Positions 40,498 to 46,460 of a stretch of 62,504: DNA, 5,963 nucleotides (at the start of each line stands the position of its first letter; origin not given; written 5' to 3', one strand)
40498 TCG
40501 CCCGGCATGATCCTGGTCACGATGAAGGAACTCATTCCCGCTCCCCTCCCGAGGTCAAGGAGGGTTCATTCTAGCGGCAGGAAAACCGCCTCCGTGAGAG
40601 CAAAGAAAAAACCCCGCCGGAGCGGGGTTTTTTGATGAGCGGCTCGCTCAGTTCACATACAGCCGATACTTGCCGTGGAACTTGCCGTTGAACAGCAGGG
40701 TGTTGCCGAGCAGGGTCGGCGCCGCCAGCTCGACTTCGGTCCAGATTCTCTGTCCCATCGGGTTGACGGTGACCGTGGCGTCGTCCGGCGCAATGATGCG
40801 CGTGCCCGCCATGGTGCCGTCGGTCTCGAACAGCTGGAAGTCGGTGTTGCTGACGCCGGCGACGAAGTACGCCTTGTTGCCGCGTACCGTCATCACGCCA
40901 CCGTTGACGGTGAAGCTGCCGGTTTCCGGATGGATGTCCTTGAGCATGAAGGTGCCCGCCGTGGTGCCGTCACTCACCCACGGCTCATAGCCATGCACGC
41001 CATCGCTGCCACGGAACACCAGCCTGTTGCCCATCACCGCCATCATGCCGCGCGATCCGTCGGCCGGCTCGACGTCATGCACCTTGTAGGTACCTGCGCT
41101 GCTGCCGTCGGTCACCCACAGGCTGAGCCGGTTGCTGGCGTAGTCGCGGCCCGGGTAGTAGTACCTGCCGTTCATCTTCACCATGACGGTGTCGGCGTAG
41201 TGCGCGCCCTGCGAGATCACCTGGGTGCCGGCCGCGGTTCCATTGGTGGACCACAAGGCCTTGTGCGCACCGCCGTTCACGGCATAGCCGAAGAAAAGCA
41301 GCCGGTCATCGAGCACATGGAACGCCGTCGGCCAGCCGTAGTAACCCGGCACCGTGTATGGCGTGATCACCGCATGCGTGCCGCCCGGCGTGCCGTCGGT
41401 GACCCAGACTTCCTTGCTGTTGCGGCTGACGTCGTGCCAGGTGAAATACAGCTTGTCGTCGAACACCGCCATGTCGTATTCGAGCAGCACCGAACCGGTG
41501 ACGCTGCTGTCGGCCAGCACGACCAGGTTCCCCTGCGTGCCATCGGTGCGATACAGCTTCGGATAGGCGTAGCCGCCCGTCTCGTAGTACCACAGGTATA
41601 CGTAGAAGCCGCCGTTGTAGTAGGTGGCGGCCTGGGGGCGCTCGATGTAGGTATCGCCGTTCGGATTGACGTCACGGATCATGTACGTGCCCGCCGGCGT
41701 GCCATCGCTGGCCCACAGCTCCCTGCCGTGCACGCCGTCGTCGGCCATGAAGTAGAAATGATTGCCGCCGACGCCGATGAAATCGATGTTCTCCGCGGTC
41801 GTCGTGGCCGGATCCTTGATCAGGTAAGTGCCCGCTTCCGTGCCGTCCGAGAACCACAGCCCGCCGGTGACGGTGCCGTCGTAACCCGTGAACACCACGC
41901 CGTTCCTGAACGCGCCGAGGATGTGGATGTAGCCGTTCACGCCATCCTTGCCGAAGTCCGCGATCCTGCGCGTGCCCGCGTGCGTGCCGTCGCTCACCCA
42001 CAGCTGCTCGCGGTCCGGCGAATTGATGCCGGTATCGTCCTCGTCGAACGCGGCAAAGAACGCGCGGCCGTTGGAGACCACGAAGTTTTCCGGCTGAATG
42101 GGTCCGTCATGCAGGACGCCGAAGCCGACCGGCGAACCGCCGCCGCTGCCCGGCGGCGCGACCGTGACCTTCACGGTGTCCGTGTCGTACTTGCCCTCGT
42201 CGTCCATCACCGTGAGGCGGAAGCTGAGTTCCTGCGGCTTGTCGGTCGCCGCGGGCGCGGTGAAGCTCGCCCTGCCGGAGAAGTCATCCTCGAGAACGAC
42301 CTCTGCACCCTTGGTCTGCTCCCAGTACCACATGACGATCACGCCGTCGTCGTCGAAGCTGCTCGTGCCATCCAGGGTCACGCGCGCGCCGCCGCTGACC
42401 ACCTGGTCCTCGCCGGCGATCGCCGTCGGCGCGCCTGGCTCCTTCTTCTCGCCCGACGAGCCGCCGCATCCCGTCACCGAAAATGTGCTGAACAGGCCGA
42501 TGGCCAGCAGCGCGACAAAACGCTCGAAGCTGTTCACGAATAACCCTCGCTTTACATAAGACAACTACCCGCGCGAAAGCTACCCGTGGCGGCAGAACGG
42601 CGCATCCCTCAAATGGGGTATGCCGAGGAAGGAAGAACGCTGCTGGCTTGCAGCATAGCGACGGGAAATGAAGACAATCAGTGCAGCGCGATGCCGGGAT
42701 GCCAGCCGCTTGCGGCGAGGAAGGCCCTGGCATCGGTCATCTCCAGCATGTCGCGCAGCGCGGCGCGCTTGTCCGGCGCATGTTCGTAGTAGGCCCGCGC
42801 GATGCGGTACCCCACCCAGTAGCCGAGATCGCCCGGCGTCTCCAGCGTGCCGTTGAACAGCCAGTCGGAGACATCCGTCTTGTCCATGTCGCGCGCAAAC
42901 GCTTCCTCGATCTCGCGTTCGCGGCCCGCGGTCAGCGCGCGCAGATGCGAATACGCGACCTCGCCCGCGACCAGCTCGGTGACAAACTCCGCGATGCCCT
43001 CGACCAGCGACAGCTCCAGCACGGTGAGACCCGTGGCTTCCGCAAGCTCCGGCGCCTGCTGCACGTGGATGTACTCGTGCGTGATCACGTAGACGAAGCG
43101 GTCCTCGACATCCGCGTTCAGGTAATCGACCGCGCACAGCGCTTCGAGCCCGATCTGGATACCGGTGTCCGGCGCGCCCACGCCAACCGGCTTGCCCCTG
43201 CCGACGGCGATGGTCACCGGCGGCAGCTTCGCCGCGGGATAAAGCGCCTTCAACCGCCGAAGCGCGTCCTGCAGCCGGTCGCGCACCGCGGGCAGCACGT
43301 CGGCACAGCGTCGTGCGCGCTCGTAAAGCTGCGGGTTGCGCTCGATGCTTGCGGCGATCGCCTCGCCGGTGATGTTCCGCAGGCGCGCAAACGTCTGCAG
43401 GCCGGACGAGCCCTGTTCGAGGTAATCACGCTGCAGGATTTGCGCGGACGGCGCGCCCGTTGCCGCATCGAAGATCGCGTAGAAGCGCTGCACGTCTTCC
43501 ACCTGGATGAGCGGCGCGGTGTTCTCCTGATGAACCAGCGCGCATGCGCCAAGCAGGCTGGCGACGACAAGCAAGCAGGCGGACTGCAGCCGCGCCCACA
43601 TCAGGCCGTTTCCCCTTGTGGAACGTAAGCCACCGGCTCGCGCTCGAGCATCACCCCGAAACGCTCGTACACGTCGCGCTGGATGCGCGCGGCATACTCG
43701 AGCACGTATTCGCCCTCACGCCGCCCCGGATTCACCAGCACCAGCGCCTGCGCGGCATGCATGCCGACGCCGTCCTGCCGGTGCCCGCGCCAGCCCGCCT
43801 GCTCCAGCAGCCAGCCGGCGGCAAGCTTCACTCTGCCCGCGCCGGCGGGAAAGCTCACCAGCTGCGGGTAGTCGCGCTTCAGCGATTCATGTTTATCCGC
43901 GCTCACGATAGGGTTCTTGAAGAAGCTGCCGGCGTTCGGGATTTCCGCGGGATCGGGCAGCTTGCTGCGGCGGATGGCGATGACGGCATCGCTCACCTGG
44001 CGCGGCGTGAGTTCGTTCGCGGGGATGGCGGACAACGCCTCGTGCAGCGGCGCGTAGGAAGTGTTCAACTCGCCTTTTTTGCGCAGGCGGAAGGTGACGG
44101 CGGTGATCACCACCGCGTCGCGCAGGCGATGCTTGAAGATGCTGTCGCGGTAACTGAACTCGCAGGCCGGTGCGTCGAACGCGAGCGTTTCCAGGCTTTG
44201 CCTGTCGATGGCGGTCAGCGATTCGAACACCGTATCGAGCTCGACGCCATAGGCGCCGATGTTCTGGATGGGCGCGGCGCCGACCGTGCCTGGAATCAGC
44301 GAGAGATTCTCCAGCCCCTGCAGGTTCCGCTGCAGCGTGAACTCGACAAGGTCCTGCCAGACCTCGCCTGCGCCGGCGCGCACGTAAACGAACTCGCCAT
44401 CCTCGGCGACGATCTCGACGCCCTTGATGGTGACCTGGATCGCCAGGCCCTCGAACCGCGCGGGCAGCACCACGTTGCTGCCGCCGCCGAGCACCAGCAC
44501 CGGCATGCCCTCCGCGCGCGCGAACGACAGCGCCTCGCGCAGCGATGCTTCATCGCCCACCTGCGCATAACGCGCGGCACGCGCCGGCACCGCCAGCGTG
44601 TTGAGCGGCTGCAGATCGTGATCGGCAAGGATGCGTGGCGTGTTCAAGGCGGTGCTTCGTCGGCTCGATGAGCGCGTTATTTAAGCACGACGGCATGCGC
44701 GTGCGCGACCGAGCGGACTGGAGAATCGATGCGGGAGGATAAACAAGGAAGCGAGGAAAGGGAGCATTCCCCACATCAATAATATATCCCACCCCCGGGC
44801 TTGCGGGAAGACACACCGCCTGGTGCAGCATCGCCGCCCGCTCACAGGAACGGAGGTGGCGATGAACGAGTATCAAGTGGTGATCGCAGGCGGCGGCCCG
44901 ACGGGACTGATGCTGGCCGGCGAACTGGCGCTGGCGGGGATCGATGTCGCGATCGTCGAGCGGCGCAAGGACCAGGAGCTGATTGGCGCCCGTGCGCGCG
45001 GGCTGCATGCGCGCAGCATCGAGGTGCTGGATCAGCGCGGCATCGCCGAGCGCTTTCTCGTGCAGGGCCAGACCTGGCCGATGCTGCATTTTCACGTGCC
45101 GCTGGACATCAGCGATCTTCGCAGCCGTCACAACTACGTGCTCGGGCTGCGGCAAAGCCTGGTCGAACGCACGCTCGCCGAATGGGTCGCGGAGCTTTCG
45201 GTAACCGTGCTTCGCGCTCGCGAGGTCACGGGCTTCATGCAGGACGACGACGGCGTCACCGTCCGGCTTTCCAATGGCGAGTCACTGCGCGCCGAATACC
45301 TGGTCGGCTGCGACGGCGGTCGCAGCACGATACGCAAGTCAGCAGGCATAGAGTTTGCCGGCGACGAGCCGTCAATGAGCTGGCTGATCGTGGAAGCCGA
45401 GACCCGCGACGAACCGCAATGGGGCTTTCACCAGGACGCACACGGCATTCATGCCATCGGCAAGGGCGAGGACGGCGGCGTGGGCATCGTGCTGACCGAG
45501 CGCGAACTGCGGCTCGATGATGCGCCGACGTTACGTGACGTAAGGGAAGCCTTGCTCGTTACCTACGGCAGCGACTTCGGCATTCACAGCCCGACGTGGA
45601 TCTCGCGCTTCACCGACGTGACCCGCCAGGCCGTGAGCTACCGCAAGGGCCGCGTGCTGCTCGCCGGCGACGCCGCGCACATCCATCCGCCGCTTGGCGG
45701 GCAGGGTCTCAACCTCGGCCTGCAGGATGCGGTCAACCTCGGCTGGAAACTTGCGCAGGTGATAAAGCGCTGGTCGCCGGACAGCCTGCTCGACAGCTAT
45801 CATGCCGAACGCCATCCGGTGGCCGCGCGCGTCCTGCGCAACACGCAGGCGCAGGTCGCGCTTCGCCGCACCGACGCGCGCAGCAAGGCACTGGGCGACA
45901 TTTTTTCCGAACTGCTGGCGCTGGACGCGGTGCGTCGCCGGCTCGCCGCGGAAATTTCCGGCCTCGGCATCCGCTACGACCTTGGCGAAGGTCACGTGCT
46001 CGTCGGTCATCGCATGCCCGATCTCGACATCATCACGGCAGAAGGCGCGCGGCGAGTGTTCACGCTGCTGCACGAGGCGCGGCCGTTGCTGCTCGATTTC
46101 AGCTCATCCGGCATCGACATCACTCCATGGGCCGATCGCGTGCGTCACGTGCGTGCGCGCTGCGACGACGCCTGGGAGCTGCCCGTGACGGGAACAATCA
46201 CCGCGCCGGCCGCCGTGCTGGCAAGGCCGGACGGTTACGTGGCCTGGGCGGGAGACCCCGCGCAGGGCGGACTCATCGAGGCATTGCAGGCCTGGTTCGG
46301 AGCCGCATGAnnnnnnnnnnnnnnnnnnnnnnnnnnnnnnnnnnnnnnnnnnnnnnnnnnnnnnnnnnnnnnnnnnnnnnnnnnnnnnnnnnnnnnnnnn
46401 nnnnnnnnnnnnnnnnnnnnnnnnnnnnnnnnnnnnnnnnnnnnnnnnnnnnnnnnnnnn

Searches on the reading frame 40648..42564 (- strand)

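Call 13: search_protein_families(library=pfam, max_evalue=0.00001, proteins=[window:40648-42564:-])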
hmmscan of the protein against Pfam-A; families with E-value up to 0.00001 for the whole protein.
window:40648-42564:- (638 aa): 1 family
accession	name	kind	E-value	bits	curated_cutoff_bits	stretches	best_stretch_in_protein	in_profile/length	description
PF22352.2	K319L-like_PKD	-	3.2e-17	62.7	27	1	50-135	1-84/84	K319L-like, PKD domain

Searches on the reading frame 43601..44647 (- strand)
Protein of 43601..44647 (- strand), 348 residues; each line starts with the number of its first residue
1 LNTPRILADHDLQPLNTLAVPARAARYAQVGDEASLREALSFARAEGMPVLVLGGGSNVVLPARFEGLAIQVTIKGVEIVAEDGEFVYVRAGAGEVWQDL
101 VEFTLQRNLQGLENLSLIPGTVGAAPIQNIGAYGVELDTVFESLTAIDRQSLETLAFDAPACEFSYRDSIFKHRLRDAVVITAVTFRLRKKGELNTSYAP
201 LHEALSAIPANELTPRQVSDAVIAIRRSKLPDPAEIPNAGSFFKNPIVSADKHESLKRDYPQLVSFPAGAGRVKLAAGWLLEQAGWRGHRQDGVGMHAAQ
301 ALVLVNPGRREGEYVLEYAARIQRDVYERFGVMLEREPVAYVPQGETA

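Call 106: list_cluster_members(proteins=[window:43601-44647:-, window:50826-51947:+, window:52707-53681:-, window:53708-54511:-])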
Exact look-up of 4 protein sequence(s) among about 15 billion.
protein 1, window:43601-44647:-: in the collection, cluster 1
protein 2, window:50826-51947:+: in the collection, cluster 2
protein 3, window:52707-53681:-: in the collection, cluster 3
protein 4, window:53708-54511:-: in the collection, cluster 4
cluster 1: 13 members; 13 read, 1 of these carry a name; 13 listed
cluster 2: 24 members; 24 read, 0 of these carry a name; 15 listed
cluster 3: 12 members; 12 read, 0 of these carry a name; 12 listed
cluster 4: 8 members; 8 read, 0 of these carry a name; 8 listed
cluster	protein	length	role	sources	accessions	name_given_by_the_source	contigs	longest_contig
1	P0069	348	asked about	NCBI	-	-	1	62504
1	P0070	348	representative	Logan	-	-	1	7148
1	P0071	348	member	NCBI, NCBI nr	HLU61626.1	MAG TPA: UDP-N-acetylmuramate dehydrogenase [Gammaproteobacteria bacterium] | UDP-N-acetylmuramate dehydrogenase [Gammaproteobacteria bacterium]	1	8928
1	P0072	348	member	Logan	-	-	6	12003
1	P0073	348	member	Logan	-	-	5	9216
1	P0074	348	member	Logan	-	-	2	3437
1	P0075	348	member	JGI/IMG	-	-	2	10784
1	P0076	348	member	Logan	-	-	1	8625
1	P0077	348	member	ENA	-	-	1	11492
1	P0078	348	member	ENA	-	-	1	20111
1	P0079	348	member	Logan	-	-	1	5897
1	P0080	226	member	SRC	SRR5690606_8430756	-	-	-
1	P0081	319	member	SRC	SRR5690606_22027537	-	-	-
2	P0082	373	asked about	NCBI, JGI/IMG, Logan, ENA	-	-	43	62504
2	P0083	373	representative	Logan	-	-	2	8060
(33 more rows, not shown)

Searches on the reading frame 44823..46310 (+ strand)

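Call 13: search_protein_families(library=pfam, max_evalue=0.00001, proteins=[window:44823-46310:+])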
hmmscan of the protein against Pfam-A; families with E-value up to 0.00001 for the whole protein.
window:44823-46310:+ (495 aa): 5 families
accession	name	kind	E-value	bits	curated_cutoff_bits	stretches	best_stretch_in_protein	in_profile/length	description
PF01494.25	FAD_binding_3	-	5e-86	289.5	22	1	16-341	1-349/349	FAD binding domain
PF21274.3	Rng_hyd_C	-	1.5e-24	86.8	27.5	1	391-495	1-107/107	Aromatic-ring hydroxylase, C-terminal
PF07992.20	Pyr_redox_2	-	4.6e-07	30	26.1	0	16-50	142-176/291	Pyridine nucleotide-disulphide oxidoreductase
PF03486.20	HI0933_like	-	1e-06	28.8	50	0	18-49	2-33/244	HI0933-like protein Rossmann domain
PF01266.30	DAO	-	3.8e-06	27.1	27.9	0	19-50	2-33/353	FAD dependent oxidoreductase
